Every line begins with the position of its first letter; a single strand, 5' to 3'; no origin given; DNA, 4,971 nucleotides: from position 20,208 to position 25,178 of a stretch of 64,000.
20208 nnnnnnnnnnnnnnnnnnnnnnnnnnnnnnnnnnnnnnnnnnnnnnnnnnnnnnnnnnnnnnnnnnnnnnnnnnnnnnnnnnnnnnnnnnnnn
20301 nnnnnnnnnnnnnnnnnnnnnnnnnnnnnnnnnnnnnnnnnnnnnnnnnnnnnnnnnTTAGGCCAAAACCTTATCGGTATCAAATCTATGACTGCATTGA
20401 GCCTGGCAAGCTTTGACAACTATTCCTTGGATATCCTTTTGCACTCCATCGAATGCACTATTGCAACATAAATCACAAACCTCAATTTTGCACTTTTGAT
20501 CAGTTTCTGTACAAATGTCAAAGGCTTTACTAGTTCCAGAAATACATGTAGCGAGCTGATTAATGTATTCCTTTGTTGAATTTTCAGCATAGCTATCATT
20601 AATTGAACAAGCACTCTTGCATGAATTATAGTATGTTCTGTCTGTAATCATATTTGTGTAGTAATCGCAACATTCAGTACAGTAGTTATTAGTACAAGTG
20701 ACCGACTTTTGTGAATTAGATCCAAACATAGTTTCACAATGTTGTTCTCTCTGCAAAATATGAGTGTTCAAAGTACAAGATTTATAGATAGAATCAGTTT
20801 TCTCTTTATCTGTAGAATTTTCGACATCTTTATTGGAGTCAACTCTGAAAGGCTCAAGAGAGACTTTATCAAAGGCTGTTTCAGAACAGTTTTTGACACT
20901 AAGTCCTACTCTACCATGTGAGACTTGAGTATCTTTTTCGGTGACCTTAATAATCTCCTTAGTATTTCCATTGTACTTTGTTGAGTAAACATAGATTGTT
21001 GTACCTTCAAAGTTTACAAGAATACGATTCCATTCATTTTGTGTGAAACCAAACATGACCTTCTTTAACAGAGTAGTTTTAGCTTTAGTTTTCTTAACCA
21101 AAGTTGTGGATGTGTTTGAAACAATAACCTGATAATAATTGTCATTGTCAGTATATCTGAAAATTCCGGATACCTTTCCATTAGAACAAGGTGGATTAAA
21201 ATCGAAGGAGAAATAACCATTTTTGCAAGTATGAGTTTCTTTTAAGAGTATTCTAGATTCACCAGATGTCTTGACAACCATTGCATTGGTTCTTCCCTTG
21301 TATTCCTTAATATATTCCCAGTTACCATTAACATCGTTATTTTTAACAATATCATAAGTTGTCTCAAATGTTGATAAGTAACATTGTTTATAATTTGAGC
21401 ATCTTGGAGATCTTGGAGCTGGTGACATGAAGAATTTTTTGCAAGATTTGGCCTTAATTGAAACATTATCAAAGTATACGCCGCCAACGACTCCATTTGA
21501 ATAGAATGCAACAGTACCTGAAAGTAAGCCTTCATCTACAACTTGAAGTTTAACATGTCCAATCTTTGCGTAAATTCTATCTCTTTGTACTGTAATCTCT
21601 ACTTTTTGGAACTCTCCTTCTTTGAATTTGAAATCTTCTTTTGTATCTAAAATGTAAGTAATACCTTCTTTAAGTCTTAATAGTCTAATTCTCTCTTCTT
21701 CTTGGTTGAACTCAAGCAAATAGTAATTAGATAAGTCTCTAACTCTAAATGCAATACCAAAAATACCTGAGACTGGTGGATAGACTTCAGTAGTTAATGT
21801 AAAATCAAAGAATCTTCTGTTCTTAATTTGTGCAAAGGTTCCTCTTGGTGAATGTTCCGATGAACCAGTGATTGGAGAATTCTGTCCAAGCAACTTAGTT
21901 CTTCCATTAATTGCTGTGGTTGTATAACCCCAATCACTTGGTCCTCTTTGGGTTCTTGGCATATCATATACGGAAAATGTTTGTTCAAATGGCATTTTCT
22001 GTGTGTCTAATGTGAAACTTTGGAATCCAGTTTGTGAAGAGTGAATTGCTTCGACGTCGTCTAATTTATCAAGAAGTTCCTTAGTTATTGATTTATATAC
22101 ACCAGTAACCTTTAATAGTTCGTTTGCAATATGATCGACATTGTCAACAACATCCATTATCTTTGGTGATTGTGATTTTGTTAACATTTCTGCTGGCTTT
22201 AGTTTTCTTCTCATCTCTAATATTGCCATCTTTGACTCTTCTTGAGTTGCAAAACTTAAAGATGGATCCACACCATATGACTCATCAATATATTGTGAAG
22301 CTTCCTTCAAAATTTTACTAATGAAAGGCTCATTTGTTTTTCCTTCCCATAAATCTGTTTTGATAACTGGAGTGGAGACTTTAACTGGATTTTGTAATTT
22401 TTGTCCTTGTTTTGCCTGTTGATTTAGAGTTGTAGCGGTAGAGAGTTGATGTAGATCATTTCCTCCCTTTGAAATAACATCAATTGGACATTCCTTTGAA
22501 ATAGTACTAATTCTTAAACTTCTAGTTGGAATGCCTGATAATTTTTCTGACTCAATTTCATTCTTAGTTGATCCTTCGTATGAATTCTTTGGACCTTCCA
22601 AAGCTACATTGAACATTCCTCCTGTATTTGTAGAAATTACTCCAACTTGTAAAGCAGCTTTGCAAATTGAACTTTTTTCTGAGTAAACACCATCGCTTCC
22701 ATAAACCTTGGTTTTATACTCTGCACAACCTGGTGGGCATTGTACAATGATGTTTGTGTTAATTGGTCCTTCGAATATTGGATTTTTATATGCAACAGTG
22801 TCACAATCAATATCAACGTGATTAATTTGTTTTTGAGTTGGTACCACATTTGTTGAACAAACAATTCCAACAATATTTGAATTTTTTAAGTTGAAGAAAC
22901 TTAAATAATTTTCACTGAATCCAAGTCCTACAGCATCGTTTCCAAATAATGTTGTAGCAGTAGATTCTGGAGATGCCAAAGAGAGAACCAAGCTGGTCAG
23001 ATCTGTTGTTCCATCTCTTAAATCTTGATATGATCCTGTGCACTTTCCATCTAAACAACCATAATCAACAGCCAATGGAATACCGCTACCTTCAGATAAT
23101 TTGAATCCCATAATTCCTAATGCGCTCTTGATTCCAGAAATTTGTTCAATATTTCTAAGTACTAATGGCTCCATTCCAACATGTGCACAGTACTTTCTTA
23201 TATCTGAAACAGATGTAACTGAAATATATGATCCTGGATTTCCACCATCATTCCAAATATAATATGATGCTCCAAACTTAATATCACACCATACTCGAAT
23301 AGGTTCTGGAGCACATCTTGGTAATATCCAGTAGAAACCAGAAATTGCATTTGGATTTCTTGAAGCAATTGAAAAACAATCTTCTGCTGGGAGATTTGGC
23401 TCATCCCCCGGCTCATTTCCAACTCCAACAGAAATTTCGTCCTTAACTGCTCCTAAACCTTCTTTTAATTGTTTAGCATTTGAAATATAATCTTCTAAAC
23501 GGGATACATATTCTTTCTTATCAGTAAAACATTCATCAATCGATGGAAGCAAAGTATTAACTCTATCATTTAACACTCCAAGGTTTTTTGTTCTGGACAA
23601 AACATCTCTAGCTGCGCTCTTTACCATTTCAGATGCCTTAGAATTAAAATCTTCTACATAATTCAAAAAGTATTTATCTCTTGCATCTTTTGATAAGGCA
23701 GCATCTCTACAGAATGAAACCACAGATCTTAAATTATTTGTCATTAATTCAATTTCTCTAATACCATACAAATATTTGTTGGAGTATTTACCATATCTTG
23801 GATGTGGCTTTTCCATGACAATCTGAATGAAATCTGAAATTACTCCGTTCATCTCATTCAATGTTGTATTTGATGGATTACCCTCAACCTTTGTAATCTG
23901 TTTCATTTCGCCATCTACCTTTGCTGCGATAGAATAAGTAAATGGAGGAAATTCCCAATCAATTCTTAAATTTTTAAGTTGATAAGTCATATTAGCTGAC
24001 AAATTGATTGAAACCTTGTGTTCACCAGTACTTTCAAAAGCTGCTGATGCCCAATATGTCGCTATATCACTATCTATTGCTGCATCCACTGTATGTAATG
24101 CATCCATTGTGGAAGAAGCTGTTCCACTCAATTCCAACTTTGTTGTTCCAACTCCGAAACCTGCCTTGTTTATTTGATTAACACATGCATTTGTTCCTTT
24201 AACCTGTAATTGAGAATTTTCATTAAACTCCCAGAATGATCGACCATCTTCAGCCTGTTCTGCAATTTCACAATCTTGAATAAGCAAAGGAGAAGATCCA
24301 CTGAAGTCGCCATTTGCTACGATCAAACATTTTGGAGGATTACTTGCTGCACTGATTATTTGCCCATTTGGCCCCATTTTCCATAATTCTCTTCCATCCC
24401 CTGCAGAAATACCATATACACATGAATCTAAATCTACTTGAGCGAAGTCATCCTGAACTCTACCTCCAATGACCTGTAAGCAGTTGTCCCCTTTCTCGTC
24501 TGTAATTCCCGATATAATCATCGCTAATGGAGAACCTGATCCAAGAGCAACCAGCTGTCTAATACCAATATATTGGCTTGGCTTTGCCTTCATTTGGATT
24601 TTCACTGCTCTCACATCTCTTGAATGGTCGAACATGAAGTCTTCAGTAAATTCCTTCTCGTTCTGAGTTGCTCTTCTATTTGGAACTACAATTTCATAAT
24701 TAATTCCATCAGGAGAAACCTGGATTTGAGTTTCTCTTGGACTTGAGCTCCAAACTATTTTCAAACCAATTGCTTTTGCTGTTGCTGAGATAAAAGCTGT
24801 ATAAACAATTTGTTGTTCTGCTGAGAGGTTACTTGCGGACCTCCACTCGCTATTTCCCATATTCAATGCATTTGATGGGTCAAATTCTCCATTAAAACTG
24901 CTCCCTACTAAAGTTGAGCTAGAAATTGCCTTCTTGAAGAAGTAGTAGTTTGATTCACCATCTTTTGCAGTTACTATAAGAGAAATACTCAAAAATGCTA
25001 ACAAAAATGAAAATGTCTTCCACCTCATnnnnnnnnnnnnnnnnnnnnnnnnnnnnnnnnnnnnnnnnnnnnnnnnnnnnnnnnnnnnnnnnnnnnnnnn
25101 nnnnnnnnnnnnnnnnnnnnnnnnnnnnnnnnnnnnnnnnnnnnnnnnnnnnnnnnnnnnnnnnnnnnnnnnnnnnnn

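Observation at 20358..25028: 1556-aa LCCL-domain multi-adhesive protein (CCp/LAP family)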

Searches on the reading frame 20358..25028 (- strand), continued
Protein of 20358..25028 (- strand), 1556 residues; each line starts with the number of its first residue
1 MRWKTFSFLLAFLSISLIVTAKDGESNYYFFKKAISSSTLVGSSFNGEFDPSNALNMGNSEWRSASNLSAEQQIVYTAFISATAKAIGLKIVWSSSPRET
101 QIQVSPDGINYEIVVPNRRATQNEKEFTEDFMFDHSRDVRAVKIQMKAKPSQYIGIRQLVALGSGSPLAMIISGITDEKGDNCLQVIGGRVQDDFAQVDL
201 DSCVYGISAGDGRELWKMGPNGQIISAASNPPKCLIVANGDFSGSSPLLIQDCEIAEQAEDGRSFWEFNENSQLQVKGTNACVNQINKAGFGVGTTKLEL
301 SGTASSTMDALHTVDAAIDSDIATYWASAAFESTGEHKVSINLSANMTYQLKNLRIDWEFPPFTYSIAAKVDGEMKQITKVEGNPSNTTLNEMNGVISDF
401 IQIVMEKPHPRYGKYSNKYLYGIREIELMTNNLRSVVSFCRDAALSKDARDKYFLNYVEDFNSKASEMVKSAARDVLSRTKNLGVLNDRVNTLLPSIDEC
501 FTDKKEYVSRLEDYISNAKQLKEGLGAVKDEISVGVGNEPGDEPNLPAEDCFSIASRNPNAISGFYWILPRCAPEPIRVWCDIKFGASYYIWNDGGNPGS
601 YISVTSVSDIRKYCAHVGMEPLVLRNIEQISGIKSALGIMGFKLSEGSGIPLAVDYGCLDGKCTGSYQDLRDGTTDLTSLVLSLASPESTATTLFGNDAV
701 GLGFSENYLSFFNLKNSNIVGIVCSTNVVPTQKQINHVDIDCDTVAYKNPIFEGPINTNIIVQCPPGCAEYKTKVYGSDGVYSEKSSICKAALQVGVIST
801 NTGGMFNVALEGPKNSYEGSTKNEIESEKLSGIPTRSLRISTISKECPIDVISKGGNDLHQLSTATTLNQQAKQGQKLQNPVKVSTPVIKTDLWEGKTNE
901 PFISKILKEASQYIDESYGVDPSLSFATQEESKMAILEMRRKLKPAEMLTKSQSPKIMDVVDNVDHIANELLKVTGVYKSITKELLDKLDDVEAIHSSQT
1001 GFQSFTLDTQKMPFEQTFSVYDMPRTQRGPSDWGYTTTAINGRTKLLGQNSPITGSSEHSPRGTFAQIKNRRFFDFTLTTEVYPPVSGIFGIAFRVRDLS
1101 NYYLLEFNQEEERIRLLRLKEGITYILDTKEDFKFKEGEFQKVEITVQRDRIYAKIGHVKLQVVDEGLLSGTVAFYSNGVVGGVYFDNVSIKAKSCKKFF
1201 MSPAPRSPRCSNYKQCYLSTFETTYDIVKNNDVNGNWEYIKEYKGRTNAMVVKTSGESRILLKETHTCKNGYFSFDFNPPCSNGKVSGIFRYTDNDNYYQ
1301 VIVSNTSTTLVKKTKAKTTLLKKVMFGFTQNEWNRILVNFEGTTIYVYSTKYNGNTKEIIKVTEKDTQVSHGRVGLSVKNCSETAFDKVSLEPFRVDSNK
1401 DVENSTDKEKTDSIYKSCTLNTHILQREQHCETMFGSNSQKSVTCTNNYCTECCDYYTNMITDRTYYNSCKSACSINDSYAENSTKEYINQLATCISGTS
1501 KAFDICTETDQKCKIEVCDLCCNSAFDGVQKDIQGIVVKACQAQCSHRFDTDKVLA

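Call 20: find_encoding_contigs(protein=window:20358-25028:-, flank=10000, max_places=3)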
Protein window:20358-25028:- (1556 aa): 4 contigs read that carry it; 3 places shown.
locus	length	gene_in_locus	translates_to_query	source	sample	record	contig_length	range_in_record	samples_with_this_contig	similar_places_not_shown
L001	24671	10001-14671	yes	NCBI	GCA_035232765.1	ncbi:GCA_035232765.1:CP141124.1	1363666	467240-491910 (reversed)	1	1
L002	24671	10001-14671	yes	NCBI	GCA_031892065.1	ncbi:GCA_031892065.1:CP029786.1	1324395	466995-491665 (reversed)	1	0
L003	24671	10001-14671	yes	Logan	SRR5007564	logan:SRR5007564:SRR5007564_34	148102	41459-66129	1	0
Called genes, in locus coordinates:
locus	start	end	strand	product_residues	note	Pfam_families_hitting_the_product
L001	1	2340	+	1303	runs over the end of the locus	PF08389:Xpo1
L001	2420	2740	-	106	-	-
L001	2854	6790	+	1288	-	PF16209:PhoLip_ATPase_N, PF00122:E1-E2_ATPase, PF13246:Cation_ATPase, PF00702:Hydrolase, PF16212:PhoLip_ATPase_C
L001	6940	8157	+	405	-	PF11708:Slu7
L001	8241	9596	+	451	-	-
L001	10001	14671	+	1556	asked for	PF00754:F5_F8_type_C (faint), PF03815:LCCL, PF06439:3keto-disac_hyd (faint)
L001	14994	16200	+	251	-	PF00730:HhH-GPD, PF00633:HHH (weak)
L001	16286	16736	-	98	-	-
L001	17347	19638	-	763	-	PF02824:TGS, PF07973:tRNA_SAD, PF00587:tRNA-synt_2b, PF03129:HGTP_anticodon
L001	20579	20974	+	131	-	PF00125:Histone, PF26281:Histone_ABTB (weak)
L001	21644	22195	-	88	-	PF01920:Prefoldin_2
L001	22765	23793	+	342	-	PF14520:HHH_5, PF00154:RecA_N, PF08423:Rad51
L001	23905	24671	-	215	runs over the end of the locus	PF00025:Arf, PF00009:GTP_EFTU (faint), PF00071:Ras, PF01926:MMR_HSR1 (weak), PF04670:Gtr1_RagA (weak), PF08477:Roc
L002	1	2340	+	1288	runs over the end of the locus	PF08389:Xpo1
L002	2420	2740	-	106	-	-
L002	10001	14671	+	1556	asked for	PF00754:F5_F8_type_C (faint), PF03815:LCCL, PF06439:3keto-disac_hyd (faint)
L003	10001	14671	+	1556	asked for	PF00754:F5_F8_type_C (faint), PF03815:LCCL, PF06439:3keto-disac_hyd (faint)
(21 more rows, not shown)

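Call 23: find_homologous_proteins(query=A1, max_evalue=1e-10)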
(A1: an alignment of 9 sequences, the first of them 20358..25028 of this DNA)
Query A1 (9 sequences) (1556 aa, profile of the alignment): 8 proteins with E <= 1e-10 among 8000 candidates.
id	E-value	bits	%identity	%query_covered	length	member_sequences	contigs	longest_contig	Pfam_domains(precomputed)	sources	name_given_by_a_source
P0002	0.0e+0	2725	100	100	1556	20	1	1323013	PF00754.32,PF06439.19,PF03815.25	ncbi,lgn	ncbi:CpCCp1-like protein [Cryptosporidium parvum]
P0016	0.0e+0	2666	83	100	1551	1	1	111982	PF00754.32,PF03815.25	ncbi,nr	ncbi:F5/8 type C domain-containing protein [Cryptosporidium felis]|nr:F5/8 type C domain-containing 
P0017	0.0e+0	2633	76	100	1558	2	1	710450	PF06439.19,PF03815.25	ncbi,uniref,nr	ncbi:hypothetical protein FG379_003378 [Cryptosporidium bovis]|uniref:uncharacterized protein n=1 Ta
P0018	0.0e+0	2496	59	100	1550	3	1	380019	PF00754.32,PF03815.25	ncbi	ncbi:hypothetical protein ACR3K2_02030 [Cryptosporidium serpentis]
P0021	0.0e+0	1920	25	97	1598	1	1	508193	PF00754.32,PF22633.4,PF03815.25,PF00652.29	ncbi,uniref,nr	ncbi:uncharacterized protein BXIN_2337 [Babesia sp. Xinjiang]|uniref:uncharacterized protein n=1 Tax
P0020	0.0e+0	1587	26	80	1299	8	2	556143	PF00754.32,PF22633.4,PF03815.25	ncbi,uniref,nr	ncbi:F5/8 type C domain-containing protein [Toxoplasma gondii VAND]|uniref:F5/8 type C domain-contai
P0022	3.6e-246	838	30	17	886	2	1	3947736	PF00754.32,PF22633.4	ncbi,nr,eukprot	ncbi:putative F5/8 type C domain-containing protein [Neospora caninum Liverpool]|nr:putative F5/8 ty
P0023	3.2e-11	60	38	3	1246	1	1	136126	PF07679.23,PF00754.32,PF13895.13,PF13927.13,PF22633.4,PF19912.5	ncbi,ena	-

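Call 70: find_encoding_contigs(protein=P0017, flank=3000, max_places=1)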
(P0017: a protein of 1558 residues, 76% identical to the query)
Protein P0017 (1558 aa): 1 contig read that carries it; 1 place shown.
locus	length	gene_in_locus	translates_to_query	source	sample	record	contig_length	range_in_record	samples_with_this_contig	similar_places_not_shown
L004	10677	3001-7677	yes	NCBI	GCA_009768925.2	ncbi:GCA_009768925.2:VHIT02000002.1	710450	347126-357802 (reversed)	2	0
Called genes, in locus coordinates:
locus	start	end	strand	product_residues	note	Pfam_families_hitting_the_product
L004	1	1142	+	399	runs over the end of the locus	PF11708:Slu7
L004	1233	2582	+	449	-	-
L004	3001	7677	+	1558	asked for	PF03815:LCCL, PF06439:3keto-disac_hyd (faint)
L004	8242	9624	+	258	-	PF00730:HhH-GPD, PF00633:HHH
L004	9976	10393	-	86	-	-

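Call 71: find_encoding_contigs(protein=P0018, flank=3000, max_places=1)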
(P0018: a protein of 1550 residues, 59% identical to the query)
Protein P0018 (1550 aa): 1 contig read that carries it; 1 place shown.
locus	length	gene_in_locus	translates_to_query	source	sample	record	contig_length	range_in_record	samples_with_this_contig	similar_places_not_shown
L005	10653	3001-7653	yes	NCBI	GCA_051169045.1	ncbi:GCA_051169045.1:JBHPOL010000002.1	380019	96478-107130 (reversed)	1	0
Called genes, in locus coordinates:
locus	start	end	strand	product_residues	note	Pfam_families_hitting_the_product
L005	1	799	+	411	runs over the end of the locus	PF11708:Slu7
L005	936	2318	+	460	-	-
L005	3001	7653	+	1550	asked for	PF00754:F5_F8_type_C (faint), PF03815:LCCL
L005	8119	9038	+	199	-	PF00730:HhH-GPD, PF00633:HHH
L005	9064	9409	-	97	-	-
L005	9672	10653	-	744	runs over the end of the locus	PF02824:TGS (weak), PF07973:tRNA_SAD, PF00587:tRNA-synt_2b, PF03129:HGTP_anticodon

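Call 72: find_encoding_contigs(protein=P0016, flank=3000, max_places=1)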
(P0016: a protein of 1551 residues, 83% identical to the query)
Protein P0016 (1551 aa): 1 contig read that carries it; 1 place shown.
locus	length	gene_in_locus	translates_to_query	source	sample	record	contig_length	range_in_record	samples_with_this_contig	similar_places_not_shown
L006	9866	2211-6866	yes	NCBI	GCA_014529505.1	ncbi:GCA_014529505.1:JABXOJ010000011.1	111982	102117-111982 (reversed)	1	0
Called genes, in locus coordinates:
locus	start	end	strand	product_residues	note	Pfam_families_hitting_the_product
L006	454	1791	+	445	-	-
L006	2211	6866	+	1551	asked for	PF00754:F5_F8_type_C (weak), PF03815:LCCL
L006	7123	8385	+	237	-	PF00730:HhH-GPD, PF00633:HHH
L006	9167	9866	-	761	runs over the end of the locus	PF02824:TGS, PF07973:tRNA_SAD, PF00587:tRNA-synt_2b, PF03129:HGTP_anticodon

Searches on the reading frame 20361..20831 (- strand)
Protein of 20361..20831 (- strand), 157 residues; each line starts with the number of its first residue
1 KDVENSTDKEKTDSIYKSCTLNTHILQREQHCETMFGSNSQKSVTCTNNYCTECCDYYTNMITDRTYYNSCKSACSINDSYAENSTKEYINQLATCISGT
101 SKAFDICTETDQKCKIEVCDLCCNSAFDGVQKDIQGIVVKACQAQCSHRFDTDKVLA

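Call 51: search_protein_families(library=pfam, proteins=[window:20361-20831:-], max_evalue=1)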
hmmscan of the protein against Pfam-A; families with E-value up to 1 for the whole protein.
window:20361-20831:- (157 aa): 0 families

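Call 63: predict_structure(alignment_id=A4)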
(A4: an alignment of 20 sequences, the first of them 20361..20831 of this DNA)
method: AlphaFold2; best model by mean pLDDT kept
length: 157 residues; sequences in the alignment: 20
mean_pLDDT: 87.6   pTM: 0.76
mean pLDDT of the five models: 87.6, 87.6, 86.7, 86.7, 86.0
residues with pLDDT >= 90: 124; 70-90: 14; 50-70: 4; < 50: 15
segments of 3 or more residues with pLDDT < 50: 1-12, 155-157
pLDDT, mean of each block of 10 residues (from residue 1): 41 78 94 94 95 96 92 95 93 93 91 95 93 92 94 55
secondary structure, 60 per line:
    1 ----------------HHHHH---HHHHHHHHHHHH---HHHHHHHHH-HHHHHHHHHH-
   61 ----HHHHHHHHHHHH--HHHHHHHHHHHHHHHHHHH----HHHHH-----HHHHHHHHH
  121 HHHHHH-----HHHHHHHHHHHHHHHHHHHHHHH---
elements in order: H17-21 H25-36 H40-48 H50-59 H65-76 H79-97 H102-106 H112-126 H132-154

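Call 68: fold_search(model_id=the predicted structure, library=pdb)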
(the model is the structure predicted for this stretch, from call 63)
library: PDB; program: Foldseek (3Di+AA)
matches with E <= 10: 324; with E <= 0.001: 0
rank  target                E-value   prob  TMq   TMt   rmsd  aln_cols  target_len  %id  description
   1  4pq6                  6.9e-01  0.13  0.17  0.18  16.4       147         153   11  A sperm whale myoglobin single mutant L29E Mb with native His93 coordination (released 2015-01-14)
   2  5xkw                  7.3e-01  0.12  0.17  0.17  17.9       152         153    9  myoglobin mutant F43Y/F46Y (released 2018-05-16)
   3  1fdh_G                8.0e-01  0.18  0.21  0.22  17.3       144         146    8  STRUCTURE OF HUMAN FOETAL DEOXYHAEMOGLOBIN (released 1976-08-19)
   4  6iyh_A                1.1e+00  0.11  0.18  0.19  16.8       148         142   11  X-ray sequence and high resolution crystal structure of Persian sturgeon methemoglobin (released 2019-04-10)
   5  6iyi_A                1.2e+00  0.12  0.19  0.20  17.1       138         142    8  X-ray sequence and high resolution crystal structure of Starry sturgeon methemoglobin (released 2019-04-10)
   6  2l6g_MODEL_1_A        1.2e+00  0.12  0.19  0.19  12.7       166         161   11  FAT-LD2 Double labeled construct with free LD4 peptide (released 2012-05-30)
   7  9dti                  1.2e+00  0.09  0.17  0.17  17.9       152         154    8  F33Y CuBMb (released 2025-10-15)
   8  1dwr                  1.2e+00  0.08  0.18  0.18  17.9       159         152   10  MYOGLOBIN (HORSE HEART) WILD-TYPE COMPLEXED WITH CO (released 2000-03-03)
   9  6z4t                  1.2e+00  0.10  0.18  0.19  17.9       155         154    9  sperm whale myoglobin mutant (H64V V64A) bearing the non-canonical amino acid 2-Amino-3-(thiazol-5-yl)propanoic acid as  (released 2021-04-28)
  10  1irc                  1.2e+00  0.08  0.17  0.18  16.3       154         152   10  CYSTEINE RICH INTESTINAL PROTEIN (released 1996-07-11)
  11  9lmb                  1.3e+00  0.09  0.17  0.17  16.5       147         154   11  crystal structure of the F46H/L49D myoglobin mutant (released 2026-01-21)
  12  7xcf                  1.5e+00  0.09  0.18  0.18  16.6       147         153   12  X-ray crystal structure of sperm whale myoglobin T67C mutant (released 2023-03-29)
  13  1mcy                  1.5e+00  0.09  0.17  0.18  16.6       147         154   12  SPERM WHALE MYOGLOBIN (MUTANT WITH INITIATOR MET AND WITH HIS 64 REPLACED BY GLN, LEU 29 REPLACED BY PHE (released 1995-12-07)
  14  1ufj                  1.6e+00  0.09  0.17  0.18  16.4       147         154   11  Crystal Structure of an Artificial Metalloprotein:Fe(III)(3,3'-Me2-salophen)/apo-A71G Myoglobin (released 2004-05-18)
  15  6z4r                  1.6e+00  0.08  0.17  0.17  17.9       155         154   10  sperm whale myoglobin mutant (H64V V64A) bearing the non-canonical amino acid 3-thienylalanine as axial heme ligand (released 2021-04-28)
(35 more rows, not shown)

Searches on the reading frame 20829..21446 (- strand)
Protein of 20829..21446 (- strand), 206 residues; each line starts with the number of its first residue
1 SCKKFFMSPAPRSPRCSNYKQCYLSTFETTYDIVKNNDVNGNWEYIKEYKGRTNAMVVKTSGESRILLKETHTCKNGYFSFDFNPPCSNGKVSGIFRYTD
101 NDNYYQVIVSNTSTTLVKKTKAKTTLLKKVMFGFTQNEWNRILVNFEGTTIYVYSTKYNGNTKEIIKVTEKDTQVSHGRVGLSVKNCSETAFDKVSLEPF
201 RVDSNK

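Call 51: search_protein_families(library=pfam, proteins=[window:20829-21446:-], max_evalue=1)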
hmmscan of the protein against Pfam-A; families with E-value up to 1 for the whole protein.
window:20829-21446:- (206 aa): 1 family
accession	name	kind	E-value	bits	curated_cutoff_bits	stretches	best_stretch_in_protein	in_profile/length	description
PF06439.18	3keto-disac_hyd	-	0.0024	18.4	26.8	1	43-197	14-186/187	3-keto-disaccharide hydrolase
